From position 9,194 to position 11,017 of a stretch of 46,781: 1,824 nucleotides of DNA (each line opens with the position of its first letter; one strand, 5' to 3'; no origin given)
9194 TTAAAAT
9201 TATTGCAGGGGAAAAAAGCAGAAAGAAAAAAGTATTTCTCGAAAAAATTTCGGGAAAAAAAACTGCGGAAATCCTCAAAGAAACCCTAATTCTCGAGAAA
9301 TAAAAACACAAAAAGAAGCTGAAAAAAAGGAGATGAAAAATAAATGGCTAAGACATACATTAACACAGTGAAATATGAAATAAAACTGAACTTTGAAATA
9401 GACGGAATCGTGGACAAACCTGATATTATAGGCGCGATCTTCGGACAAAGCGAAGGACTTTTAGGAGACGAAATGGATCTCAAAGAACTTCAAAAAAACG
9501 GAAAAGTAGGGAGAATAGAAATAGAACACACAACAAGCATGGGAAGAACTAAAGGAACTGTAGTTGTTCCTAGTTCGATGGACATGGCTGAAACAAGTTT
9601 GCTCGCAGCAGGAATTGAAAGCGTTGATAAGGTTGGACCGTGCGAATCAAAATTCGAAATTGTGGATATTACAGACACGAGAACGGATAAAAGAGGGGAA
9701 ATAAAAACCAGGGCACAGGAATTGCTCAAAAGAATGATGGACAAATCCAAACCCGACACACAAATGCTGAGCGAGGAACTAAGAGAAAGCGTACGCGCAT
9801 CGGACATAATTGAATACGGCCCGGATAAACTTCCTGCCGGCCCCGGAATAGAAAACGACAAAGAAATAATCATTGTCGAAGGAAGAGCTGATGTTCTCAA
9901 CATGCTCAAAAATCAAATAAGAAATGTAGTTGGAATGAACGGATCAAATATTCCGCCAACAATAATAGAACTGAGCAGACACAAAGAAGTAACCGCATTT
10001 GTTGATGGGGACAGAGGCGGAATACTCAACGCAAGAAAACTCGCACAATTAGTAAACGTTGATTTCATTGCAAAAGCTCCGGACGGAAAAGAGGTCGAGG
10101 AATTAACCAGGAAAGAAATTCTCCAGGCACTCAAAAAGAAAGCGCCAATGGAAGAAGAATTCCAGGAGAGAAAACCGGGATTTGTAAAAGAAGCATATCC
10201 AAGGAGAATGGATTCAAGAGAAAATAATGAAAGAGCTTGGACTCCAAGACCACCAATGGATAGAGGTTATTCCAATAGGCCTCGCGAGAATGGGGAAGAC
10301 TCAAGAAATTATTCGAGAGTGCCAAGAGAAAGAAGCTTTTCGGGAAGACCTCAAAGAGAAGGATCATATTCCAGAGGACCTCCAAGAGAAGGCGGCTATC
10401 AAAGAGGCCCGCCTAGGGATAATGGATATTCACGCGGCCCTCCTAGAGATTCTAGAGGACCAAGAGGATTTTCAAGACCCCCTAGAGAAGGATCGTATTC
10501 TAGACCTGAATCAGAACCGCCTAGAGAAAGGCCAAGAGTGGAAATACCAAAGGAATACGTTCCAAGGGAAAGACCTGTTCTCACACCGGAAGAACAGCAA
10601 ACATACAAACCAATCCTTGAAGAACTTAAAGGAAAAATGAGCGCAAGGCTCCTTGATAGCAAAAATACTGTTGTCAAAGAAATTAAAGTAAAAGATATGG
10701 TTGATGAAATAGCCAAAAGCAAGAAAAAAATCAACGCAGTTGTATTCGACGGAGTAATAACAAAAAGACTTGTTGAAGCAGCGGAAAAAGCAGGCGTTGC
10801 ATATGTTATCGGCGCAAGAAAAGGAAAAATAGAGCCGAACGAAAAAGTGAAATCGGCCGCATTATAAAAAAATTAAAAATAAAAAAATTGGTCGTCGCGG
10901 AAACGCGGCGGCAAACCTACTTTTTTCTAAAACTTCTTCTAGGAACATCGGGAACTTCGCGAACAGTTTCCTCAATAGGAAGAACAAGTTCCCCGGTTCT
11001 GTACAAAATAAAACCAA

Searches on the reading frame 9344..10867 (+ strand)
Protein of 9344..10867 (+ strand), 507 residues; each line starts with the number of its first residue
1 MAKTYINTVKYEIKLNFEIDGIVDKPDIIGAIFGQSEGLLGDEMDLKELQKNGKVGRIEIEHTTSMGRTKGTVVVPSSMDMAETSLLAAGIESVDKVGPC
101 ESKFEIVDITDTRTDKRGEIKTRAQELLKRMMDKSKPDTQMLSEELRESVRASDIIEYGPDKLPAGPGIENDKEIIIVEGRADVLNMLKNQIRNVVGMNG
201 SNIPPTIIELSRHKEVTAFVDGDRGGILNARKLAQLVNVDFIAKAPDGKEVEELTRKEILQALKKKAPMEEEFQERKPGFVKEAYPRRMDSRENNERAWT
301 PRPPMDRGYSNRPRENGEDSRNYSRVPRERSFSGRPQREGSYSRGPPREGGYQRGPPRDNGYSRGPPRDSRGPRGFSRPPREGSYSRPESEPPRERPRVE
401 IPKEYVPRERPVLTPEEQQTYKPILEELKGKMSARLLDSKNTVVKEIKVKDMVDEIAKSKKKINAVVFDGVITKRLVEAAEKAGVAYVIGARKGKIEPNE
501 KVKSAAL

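Call 32: find_encoding_contigs(protein=window:9344-10867:+, flank=10000, max_places=1)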
Protein window:9344-10867:+ (507 aa): 9 contigs read that carry it; 1 place shown.
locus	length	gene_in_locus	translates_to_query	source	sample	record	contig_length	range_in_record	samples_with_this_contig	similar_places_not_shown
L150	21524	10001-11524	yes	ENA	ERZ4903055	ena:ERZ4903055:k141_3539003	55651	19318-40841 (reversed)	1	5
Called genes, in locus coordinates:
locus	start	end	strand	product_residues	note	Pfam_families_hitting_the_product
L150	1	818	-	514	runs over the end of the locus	PF01935:DUF87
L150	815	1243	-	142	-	-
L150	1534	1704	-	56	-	PF04014:MazE_antitoxin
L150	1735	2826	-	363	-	PF09376:NurA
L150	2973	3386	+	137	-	-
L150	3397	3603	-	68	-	PF07927:HicA_toxin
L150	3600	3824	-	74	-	PF15919:HicB_lk_antitox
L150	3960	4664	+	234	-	PF01411:tRNA-synt_2c, PF07973:tRNA_SAD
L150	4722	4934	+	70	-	PF04014:MazE_antitoxin (weak)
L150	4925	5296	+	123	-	PF01850:PIN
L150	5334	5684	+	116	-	PF01981:PTH2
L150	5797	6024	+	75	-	-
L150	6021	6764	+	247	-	PF00009:GTP_EFTU (faint), PF00025:Arf (faint), PF00350:Dynamin_N (faint), PF03193:RsgA_GTPase, PF01926:MMR_HSR1, PF02421:FeoB_N (weak)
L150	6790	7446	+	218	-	-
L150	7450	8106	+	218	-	-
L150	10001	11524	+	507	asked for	PF13662:Toprim_4, PF13155:Toprim_2 (weak)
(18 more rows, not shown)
